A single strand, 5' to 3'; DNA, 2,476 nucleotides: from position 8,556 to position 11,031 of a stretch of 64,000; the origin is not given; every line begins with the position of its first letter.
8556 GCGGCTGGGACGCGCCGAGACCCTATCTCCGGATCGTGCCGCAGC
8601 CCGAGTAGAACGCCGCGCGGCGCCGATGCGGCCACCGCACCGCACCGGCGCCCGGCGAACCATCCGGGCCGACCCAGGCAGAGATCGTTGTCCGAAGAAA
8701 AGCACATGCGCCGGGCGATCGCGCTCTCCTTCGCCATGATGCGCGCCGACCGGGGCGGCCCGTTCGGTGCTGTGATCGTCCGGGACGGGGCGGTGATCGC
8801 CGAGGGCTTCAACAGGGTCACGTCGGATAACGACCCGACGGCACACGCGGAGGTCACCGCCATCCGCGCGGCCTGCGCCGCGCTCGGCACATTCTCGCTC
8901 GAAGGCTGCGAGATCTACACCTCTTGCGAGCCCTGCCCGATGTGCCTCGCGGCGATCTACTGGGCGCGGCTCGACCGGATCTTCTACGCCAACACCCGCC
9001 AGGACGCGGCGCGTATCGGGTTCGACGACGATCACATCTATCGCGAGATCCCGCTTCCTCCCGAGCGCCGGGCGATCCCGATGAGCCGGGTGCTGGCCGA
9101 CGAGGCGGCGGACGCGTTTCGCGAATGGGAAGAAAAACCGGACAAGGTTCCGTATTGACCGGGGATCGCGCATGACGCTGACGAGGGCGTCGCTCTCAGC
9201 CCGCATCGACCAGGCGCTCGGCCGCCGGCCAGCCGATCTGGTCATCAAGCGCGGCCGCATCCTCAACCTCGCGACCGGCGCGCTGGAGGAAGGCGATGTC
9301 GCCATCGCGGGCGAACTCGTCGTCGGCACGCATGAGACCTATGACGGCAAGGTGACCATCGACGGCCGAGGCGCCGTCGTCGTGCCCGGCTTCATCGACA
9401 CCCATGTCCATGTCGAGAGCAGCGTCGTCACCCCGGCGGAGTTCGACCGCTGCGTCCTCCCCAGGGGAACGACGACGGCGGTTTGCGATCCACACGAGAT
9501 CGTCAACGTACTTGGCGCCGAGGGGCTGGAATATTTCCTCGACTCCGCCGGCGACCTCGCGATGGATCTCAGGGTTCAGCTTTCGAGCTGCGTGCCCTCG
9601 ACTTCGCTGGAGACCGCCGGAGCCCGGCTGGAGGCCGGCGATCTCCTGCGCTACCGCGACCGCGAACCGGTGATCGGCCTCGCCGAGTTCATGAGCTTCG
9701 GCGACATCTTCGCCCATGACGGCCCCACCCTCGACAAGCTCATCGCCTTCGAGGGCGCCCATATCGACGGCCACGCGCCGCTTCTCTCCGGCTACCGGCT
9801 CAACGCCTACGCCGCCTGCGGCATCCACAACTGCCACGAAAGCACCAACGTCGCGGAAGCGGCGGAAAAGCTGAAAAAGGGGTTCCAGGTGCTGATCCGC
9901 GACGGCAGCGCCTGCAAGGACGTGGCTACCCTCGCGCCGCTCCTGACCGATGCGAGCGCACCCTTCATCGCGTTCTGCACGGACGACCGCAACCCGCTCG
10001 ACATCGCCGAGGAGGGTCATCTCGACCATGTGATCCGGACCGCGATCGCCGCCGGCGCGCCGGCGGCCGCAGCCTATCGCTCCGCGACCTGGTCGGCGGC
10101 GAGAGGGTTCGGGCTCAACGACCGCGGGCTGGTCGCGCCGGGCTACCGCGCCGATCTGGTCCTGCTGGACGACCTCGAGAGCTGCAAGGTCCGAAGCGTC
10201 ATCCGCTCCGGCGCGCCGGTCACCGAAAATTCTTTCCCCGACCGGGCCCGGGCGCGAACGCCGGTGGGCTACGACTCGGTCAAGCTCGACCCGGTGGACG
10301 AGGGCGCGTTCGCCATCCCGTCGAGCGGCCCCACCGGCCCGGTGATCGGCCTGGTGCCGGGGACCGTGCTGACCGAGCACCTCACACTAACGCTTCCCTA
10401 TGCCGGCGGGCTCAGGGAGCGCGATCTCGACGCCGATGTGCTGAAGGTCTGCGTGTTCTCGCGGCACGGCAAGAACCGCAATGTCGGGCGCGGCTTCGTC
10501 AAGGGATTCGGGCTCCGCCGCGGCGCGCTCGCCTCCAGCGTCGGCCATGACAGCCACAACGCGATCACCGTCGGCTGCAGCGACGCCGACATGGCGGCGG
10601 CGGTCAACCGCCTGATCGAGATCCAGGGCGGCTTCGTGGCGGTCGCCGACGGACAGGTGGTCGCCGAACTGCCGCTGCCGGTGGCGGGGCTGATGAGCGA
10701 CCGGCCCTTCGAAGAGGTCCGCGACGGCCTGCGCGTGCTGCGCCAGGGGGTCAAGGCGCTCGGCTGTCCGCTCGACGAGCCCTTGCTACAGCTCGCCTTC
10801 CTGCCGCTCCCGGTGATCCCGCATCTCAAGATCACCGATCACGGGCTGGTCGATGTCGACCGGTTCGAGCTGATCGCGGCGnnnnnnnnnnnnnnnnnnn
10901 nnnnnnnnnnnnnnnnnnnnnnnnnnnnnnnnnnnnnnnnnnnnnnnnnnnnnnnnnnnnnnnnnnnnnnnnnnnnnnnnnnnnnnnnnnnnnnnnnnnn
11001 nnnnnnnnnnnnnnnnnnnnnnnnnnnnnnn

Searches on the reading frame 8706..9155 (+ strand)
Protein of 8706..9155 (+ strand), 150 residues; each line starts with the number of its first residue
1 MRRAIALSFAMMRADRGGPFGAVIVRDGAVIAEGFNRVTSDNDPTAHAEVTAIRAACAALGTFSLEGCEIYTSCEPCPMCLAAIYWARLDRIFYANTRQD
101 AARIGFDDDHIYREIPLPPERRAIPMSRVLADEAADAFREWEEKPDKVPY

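Call 85: search_protein_families(library=pfam, proteins=[window:8706-9155:+], max_evalue=0.001)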
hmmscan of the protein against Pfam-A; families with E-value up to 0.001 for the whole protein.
seq(150 aa): 3 families
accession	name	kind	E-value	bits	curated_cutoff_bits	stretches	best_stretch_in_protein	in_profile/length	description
PF00383.29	dCMP_cyt_deam_1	-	1.1e-25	89.9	25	1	2-95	9-101/102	Cytidine and deoxycytidylate deaminase zinc-binding region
PF14437.12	MafB19-deam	-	3.1e-19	69.7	27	1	18-101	23-106/142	MafB19-like deaminase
PF14439.12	Bd3614-deam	-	0.00034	21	38.5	1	20-87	11-77/113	Bd3614-like deaminase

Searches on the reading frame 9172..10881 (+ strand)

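Call 85: search_protein_families(library=pfam, proteins=[window:9172-10881:+], max_evalue=0.001)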
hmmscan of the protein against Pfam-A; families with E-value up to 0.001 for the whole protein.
window:9172-10881:+ (570 aa): 3 families
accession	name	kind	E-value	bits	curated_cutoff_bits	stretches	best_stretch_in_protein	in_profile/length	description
PF13382.11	Adenine_deam_C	-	1.4e-65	220.3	27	1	399-566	2-169/169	Adenine deaminase C-terminal domain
PF01979.26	Amidohydro_1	-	2.1e-28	100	25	1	69-348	1-343/345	Amidohydrolase family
PF07969.17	Amidohydro_3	-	9.2e-10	39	29.7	1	298-349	409-470/472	Amidohydrolase family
